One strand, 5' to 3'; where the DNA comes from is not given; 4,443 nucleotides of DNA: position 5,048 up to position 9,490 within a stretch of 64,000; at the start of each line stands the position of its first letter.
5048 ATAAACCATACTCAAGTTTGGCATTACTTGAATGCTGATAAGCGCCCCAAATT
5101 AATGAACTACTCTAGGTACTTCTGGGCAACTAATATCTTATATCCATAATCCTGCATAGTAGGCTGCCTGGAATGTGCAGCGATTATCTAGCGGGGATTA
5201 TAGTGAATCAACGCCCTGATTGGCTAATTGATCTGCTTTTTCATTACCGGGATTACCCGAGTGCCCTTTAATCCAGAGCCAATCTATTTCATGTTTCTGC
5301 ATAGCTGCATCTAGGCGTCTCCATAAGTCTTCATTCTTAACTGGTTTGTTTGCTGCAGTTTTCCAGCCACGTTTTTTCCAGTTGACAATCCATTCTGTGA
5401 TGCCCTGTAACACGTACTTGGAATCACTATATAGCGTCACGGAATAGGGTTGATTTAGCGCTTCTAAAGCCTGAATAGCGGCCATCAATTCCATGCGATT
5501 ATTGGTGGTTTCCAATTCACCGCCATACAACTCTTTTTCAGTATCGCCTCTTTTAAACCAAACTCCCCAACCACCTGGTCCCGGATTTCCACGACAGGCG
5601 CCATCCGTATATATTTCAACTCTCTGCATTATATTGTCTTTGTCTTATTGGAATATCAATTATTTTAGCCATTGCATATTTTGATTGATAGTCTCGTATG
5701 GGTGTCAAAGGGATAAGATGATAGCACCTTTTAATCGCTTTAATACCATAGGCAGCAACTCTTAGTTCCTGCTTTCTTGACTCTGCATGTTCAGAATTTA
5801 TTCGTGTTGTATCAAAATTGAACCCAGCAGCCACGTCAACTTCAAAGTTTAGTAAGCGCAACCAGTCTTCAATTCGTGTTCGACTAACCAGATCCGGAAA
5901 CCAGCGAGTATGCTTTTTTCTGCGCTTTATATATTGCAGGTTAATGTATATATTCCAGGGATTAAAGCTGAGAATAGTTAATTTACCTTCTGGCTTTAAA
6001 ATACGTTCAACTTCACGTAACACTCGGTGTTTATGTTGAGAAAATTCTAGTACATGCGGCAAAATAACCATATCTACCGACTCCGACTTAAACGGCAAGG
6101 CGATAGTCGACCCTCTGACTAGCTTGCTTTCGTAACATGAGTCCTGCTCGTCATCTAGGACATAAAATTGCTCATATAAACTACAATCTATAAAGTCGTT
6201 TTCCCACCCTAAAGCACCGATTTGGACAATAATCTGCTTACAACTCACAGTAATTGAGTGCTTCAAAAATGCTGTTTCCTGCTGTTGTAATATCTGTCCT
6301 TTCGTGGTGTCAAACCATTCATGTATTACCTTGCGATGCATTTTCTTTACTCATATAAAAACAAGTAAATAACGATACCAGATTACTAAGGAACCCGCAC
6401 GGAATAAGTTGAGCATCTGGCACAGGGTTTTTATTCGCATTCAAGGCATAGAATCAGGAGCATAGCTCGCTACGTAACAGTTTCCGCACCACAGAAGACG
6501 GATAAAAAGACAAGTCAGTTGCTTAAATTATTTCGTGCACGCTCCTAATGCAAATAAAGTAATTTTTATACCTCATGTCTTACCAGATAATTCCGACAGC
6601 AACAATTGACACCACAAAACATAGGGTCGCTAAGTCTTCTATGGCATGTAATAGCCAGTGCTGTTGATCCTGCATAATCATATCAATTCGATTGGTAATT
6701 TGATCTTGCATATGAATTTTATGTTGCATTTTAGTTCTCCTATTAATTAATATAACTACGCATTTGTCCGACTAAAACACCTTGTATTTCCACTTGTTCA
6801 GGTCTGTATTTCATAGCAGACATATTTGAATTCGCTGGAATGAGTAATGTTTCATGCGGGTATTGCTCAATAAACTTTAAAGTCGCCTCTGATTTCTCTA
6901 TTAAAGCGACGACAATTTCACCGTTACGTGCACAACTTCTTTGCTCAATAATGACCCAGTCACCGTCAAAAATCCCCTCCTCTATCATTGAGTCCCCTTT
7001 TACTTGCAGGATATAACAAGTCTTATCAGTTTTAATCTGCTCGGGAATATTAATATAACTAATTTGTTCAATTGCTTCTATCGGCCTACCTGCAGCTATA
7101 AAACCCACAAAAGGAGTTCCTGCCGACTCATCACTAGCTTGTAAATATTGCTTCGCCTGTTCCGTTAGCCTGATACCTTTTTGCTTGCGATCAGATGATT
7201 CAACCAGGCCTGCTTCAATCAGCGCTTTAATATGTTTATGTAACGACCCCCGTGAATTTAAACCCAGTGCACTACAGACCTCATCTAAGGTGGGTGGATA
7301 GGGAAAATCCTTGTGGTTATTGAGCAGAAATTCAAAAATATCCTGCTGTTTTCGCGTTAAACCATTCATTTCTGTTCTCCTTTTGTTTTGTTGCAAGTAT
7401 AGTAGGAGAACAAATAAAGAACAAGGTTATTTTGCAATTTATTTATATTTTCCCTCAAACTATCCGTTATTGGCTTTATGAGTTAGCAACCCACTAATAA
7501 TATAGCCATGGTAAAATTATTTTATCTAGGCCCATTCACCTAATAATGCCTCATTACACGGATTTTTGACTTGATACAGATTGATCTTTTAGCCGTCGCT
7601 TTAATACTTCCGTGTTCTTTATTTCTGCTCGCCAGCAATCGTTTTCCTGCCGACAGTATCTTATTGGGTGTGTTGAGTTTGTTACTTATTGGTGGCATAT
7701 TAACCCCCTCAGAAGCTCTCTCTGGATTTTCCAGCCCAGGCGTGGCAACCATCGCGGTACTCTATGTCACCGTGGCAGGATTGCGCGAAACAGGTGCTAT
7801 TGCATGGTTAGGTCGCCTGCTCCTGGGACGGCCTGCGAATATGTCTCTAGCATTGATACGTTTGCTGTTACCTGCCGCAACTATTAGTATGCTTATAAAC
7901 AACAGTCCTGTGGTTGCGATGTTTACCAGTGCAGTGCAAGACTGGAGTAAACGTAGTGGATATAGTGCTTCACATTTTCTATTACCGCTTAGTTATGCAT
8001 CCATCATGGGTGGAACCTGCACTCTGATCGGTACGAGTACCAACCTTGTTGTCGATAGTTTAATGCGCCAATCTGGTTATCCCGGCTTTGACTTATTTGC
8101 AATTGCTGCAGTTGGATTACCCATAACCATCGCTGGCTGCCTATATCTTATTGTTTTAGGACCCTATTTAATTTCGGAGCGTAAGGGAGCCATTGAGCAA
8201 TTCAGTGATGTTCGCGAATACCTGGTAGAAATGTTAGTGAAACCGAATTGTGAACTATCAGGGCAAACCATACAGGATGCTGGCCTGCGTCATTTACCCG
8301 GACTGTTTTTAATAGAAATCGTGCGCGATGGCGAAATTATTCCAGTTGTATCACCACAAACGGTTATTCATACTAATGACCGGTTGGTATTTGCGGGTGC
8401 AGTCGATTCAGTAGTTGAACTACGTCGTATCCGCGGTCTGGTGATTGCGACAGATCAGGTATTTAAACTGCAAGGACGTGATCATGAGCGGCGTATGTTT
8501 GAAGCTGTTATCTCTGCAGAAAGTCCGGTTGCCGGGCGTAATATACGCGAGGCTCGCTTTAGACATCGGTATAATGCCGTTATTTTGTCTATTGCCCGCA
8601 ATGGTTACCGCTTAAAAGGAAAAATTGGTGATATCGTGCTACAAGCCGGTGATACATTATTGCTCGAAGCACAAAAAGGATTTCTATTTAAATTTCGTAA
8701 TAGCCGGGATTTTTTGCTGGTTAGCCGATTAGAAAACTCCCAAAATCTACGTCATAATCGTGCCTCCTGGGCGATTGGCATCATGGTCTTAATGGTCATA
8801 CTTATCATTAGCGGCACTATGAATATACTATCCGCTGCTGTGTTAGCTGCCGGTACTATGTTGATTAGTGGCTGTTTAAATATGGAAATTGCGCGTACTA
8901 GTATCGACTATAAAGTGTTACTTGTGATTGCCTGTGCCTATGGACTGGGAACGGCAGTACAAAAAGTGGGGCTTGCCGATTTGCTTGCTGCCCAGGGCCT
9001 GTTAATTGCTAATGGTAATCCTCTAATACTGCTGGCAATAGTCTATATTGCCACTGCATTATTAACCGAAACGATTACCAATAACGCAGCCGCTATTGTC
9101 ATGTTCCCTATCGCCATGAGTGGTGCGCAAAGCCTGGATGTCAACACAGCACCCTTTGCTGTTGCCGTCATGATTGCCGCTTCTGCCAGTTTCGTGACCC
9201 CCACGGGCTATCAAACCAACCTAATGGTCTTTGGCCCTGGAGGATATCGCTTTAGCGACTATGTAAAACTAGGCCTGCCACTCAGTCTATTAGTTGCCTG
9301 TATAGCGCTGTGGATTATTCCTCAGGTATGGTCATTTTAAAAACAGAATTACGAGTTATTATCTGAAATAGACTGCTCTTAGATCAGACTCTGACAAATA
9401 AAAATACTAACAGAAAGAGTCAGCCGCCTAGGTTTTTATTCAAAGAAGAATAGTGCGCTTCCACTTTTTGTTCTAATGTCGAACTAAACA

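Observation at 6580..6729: Hidden 49-aa membrane protein behind lexA: candidate SOS division inhibitor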

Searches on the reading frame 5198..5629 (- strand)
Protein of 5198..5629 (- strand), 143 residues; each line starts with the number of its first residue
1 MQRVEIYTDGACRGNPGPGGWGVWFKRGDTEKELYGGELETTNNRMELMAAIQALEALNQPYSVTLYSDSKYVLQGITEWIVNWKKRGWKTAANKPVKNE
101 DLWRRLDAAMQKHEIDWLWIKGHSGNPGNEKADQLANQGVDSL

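Call 3: search_protein_families(library=pfam, proteins=[window:5198-5629:-], max_evalue=0.01)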
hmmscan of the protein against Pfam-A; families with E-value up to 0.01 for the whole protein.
window:5198-5629:- (143 aa): 1 family
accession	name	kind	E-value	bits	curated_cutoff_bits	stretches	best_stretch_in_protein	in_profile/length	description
PF00075.30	RNase_H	-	2.5e-52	177.2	25.8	1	2-140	2-140/141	RNase H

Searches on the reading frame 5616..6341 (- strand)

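Call 3: search_protein_families(library=pfam, proteins=[window:5616-6341:-], max_evalue=0.01)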
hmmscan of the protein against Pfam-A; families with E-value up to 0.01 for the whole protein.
window:5616-6341:- (241 aa): 7 families
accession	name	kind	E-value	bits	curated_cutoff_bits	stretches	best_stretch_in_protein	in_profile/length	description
PF08241.18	Methyltransf_11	-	1.2e-10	42.4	21.2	1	72-122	44-94/95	Methyltransferase domain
PF01209.24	Ubie_methyltran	-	4e-06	26.8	20.1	1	68-128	96-156/233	ubiE/COQ5 methyltransferase family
PF13847.12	Methyltransf_31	-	1e-05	25.7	27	1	76-134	60-114/145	Methyltransferase domain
PF13649.12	Methyltransf_25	-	6.1e-05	24.1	27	1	71-119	47-97/97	Methyltransferase domain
PF13489.12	Methyltransf_23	-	0.00012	22.3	27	1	84-168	77-161/164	Methyltransferase domain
PF08242.18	Methyltransf_12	-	0.00032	21.8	30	1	80-121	59-98/98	Methyltransferase domain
PF20922.3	Anamorsin_N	-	0.0024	18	27.1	1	85-123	48-87/163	Anamorsin, N-terminal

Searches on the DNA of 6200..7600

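Call 37: search_rna_families(source=window, start=6200, end=7600, threshold=evalue, max_evalue=1)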
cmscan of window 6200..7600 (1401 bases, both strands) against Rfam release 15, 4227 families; matches with E-value up to 1: 0.
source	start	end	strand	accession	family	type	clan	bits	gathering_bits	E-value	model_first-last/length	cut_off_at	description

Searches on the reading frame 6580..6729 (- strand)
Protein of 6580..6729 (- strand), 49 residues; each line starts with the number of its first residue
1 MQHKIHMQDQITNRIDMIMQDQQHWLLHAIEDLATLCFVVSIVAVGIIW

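Call 3: search_protein_families(library=pfam, proteins=[window:6580-6729:-], max_evalue=0.01)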
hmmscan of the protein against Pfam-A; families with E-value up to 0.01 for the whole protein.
window:6580-6729:- (49 aa): 0 families

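Call 6: find_homologous_proteins(query=window:6580-6729:-, max_evalue=0.01)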
Query window:6580-6729:- (49 aa): 11 proteins with E <= 0.01 among 12 candidates.
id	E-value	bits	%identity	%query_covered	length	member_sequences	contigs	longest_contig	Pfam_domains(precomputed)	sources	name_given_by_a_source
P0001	1.2e-23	98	96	100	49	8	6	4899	-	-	-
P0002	4.9e-21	90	90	100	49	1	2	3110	-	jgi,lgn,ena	-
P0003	1.2e-20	89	90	100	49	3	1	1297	-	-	-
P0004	3.2e-20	88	86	100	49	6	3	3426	-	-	-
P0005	4.8e-20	87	90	100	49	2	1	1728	-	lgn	-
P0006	3.5e-19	84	78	100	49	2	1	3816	-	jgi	jgi:hypothetical protein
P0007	4.1e-19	84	78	100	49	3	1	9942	-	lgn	-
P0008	8.0e-19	83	82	100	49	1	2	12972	-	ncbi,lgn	-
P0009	1.2e-18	83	76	100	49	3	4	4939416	-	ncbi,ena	-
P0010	3.3e-18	81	80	100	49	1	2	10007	-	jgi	-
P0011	1.1e-17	80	80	100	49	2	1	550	-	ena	-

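Call 71: search_dna_similar(query=window:6583-6729:-, collection=plasmids, mode=protein, max_evalue=0.1)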
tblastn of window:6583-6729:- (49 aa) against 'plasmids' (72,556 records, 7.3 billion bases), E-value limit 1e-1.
Records with a match: 1; places in all: 1; records where one place covers at least 80% of the query: 1.
Best place of each record, by identity: <60% 1.
By first word of the organism name: Methylotuvimicrobium 1.
By predicted mobility (MOB-suite, as given by PLSDB): conjugative 1.
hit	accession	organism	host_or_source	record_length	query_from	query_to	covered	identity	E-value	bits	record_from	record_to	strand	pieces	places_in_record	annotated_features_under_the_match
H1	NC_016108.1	Methylotuvimicrobium alcaliphilum 20Z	-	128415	1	49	100%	39.6%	5e-3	39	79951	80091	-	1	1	hypothetical protein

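Call 72: search_dna_similar(query=window:6583-6729:-, collection=phages, mode=protein, max_evalue=0.1)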
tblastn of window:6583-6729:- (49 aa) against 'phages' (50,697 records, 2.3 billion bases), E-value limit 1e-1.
No match.

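Call 73: get_annotated_region(hit=H1, flank=6000)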
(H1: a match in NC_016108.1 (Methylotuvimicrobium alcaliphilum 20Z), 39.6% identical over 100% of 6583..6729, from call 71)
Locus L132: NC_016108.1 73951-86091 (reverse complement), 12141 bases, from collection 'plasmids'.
description: Methylotuvimicrobium alcaliphilum 20Z plasmid MEALZ_p, complete sequence
organism: Methylotuvimicrobium alcaliphilum 20Z (NCBI taxid 1091494)
taxonomy: Bacteria; Pseudomonadota; Gammaproteobacteria; Methylococcales; Methylococcaceae; Methylotuvimicrobium; Methylotuvimicrobium alcaliphilum; Methylotuvimicrobium alcaliphilum 20Z
host: -; source: -; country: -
typing (MOB-suite, as given by PLSDB): conjugative; relaxase MOBP; mating-pair formation MPF_T
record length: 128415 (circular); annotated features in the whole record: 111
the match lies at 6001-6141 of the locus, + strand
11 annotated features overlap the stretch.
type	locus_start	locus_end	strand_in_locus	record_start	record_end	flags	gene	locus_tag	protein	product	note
CDS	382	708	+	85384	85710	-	-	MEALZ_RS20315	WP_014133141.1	hypothetical protein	-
CDS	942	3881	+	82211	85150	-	-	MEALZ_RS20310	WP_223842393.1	UvrD-helicase domain-containing protein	-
CDS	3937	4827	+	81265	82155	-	-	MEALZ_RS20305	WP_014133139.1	hypothetical protein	-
CDS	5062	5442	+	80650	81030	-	-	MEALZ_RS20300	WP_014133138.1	DUF2513 domain-containing protein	-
CDS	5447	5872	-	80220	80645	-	umuD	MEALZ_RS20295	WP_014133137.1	translesion error-prone DNA polymerase V autoproteolytic subunit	-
CDS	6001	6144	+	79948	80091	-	-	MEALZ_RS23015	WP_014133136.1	hypothetical protein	-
CDS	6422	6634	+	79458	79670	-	-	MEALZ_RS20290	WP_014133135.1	hypothetical protein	-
CDS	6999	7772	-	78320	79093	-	-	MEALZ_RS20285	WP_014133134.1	hypothetical protein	-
CDS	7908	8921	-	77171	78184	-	-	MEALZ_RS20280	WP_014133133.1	hypothetical protein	-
CDS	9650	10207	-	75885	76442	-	-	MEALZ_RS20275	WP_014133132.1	recombinase family protein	GO:0006310 - DNA recombination [Evidence IEA]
CDS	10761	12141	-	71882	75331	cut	-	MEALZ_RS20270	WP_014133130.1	YhaN family protein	-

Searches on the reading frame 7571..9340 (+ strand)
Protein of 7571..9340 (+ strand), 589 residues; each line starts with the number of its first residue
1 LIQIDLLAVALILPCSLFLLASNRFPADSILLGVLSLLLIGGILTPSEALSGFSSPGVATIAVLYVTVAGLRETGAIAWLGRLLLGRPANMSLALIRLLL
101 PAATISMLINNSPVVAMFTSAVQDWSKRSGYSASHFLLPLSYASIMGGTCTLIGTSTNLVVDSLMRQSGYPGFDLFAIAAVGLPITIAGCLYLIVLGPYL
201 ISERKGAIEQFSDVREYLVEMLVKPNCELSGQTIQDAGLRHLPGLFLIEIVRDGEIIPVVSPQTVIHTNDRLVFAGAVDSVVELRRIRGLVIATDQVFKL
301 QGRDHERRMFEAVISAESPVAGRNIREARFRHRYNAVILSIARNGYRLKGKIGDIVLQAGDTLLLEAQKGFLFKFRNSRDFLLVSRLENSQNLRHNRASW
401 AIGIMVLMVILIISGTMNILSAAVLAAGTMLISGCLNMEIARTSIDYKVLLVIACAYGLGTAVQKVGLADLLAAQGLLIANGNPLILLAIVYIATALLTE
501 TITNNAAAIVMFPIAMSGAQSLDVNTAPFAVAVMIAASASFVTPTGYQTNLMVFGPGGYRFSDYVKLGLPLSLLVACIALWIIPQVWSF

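Call 3: search_protein_families(library=pfam, proteins=[window:7571-9340:+], max_evalue=0.01)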
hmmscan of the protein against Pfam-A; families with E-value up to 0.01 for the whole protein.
window:7571-9340:+ (589 aa): 2 families
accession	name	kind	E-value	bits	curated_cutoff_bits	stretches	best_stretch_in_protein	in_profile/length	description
PF03600.22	CitMHS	-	6.7e-68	229.7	31.9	2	18-533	2-335/336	Citrate transporter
PF02080.26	TrkA_C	-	6.8e-24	84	27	2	218-287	1-69/71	TrkA-C domain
